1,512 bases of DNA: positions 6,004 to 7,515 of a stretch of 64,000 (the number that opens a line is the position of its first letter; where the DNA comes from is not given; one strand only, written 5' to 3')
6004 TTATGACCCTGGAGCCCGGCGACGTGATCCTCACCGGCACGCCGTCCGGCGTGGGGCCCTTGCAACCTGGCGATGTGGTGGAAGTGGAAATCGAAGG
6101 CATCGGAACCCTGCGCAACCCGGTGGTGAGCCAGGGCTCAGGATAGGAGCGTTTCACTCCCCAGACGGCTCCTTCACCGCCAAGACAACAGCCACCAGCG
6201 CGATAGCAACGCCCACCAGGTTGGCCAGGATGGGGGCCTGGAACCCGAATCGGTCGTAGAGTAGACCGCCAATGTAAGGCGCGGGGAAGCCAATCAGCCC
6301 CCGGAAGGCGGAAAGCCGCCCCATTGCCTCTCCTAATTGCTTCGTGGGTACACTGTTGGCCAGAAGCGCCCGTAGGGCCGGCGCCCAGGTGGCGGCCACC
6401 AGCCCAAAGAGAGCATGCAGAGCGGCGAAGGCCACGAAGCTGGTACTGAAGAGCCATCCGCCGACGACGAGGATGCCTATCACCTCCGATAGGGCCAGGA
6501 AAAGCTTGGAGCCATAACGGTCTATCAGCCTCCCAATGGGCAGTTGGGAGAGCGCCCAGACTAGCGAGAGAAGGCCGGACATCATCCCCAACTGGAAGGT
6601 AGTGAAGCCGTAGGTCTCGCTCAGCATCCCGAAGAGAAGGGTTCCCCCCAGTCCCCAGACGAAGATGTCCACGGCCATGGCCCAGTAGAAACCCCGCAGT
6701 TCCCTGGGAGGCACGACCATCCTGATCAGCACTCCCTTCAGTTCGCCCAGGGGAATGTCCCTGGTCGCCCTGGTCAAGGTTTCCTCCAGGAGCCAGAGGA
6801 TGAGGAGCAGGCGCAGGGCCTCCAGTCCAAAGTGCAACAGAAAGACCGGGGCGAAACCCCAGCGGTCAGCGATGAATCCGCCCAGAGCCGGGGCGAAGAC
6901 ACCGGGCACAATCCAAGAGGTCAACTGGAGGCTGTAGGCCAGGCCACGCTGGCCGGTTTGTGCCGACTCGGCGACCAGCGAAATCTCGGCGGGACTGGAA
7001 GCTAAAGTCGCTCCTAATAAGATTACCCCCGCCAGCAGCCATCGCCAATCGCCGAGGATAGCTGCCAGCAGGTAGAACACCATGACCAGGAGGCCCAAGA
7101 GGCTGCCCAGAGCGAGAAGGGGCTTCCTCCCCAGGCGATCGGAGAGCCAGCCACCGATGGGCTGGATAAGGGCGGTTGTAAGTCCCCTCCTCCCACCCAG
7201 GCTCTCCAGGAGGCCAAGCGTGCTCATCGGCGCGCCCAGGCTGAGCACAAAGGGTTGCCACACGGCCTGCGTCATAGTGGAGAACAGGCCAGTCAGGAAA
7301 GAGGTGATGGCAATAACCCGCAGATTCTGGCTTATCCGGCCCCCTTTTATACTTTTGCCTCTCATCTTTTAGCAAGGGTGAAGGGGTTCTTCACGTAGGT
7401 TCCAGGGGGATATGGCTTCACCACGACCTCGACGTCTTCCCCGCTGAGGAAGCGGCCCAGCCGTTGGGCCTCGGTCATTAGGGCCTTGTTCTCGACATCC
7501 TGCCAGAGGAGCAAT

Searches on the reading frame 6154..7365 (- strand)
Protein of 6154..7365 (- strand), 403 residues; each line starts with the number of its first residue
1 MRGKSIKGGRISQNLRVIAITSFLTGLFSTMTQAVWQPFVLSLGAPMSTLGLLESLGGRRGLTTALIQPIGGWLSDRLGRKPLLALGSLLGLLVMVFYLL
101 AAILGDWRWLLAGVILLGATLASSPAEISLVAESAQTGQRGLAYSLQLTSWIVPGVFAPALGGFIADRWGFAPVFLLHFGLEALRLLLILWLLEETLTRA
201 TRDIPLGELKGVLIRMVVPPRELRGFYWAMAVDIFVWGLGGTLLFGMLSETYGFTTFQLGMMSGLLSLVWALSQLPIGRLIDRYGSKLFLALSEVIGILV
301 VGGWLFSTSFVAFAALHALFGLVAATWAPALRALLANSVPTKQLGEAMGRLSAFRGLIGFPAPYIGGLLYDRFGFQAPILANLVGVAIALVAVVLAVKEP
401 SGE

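Call 9: search_protein_families(library=pfam, proteins=[window:6154-7365:-])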
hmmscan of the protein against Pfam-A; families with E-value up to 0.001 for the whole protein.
window:6154-7365:- (403 aa): 3 families
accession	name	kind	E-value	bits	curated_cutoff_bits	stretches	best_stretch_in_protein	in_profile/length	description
PF07690.21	MFS_1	-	1e-41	143.5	33.4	2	18-269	1-250/347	Major Facilitator Superfamily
PF00083.30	Sugar_tr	-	5.1e-09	36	22.3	1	61-203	297-447/452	Sugar (and other) transporter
PF06609.19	TRI12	-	0.00066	18.7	23.2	0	260-365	81-176/599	Fungal trichothecene efflux pump (TRI12)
